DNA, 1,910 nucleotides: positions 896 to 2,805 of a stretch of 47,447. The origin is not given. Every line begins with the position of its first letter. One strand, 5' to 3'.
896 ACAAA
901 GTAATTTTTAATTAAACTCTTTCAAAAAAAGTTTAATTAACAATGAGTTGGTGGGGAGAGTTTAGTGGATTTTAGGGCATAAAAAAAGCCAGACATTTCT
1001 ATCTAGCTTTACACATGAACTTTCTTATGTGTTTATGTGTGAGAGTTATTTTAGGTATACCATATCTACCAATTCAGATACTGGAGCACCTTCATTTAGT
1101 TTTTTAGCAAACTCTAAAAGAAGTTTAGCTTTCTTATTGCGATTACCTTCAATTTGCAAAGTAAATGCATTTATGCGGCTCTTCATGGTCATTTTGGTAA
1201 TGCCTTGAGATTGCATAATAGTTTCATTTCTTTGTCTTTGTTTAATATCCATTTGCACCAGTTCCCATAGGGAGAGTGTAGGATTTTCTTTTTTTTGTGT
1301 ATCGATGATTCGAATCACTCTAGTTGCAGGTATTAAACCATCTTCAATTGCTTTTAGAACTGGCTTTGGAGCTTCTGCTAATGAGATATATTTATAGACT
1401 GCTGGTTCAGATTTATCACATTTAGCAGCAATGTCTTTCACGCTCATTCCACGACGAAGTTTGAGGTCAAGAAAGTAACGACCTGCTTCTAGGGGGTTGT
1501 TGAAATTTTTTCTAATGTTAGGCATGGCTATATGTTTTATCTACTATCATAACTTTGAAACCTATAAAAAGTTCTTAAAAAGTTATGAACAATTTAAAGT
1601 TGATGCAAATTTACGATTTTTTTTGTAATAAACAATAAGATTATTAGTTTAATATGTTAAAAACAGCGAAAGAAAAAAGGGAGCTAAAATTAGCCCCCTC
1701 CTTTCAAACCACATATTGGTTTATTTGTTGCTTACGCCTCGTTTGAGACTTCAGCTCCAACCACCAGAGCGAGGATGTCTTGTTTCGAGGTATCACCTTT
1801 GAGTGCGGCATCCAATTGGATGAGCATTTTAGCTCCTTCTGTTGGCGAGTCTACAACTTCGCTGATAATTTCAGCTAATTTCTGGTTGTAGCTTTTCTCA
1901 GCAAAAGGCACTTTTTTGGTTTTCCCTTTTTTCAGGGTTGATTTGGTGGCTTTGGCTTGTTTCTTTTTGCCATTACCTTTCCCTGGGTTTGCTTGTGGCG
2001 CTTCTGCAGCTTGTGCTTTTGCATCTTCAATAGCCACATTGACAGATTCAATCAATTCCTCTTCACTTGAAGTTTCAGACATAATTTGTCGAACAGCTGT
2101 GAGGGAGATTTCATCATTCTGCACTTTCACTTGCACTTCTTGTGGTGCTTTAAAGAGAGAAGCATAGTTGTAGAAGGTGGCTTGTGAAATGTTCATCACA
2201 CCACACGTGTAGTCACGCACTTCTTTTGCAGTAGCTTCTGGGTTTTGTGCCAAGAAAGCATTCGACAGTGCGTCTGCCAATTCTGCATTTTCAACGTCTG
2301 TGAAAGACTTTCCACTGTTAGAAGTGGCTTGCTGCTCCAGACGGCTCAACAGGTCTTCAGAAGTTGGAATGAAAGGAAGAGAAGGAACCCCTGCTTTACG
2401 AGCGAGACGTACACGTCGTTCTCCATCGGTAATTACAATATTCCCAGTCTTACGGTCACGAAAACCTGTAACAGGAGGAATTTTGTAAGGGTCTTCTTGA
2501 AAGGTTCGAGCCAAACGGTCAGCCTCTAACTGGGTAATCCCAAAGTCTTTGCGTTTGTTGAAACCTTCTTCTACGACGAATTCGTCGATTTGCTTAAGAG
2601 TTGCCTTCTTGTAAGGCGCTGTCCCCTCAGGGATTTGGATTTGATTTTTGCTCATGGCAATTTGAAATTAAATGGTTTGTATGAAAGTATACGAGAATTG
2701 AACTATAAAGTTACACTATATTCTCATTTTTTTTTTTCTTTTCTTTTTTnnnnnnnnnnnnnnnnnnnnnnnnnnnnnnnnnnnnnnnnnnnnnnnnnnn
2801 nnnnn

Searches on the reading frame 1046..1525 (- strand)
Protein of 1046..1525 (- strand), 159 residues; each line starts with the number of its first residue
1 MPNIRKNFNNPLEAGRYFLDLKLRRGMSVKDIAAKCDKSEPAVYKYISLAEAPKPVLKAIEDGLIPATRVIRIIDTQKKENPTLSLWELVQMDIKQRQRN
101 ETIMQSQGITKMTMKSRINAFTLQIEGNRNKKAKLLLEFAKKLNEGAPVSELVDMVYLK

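Call 85: find_encoding_contigs(protein=window:1046-1525:-, flank=10000, max_places=3)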
Protein window:1046-1525:- (159 aa): 2 contigs read that carry it; 2 places shown.
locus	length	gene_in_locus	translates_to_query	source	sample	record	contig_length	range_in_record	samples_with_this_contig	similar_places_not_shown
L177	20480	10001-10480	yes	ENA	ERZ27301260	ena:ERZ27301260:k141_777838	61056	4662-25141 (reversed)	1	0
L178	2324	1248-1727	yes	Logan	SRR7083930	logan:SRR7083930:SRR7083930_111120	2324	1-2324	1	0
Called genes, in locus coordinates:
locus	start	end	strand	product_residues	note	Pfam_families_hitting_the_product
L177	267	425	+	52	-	-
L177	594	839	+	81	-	-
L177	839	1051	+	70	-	-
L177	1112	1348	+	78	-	-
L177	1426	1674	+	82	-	-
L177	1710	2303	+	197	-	-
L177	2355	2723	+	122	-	-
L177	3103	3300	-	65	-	-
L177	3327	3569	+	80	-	-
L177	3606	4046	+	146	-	-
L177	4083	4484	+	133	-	-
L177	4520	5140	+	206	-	PF04542:Sigma70_r2, PF07638:Sigma70_ECF (weak), PF05263:DUF722 (weak), PF08281:Sigma70_r4_2, PF04545:Sigma70_r4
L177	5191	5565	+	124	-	-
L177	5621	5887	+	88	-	-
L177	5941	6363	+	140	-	-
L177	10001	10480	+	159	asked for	-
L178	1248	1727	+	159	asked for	-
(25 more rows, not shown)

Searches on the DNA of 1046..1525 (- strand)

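Call 86: search_with_rna_model(model_id=R1, source=L177, max_evalue=0.1)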
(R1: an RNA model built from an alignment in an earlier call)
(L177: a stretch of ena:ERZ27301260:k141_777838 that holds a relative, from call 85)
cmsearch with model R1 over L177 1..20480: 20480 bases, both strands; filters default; matches with E-value up to 0.1: 2.
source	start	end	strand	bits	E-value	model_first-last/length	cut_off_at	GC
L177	156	184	+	22.6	0.0021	125-154/154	no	0.24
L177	16200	16270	+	16.4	0.046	1-154/154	no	0.23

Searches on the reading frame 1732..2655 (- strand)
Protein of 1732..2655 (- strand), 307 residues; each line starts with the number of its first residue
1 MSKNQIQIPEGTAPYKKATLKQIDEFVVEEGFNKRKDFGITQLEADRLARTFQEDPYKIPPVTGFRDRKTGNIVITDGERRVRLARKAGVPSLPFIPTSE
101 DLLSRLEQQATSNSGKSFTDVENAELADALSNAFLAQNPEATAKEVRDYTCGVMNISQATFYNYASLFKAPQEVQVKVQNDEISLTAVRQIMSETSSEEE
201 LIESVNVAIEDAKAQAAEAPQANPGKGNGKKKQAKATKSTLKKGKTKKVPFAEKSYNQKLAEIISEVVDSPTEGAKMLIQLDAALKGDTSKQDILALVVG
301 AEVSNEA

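Call 72: search_protein_families(library=phrogs, proteins=[window:1732-2655:-], max_evalue=0.001)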
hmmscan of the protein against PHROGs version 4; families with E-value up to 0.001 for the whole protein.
window:1732-2655:- (307 aa): 1 family
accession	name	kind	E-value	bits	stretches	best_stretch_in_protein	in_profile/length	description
phrog_1033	-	DNA, RNA and nucleotide metabolism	2e-20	74.8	1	1-246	14-259/334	ParB-like partition protein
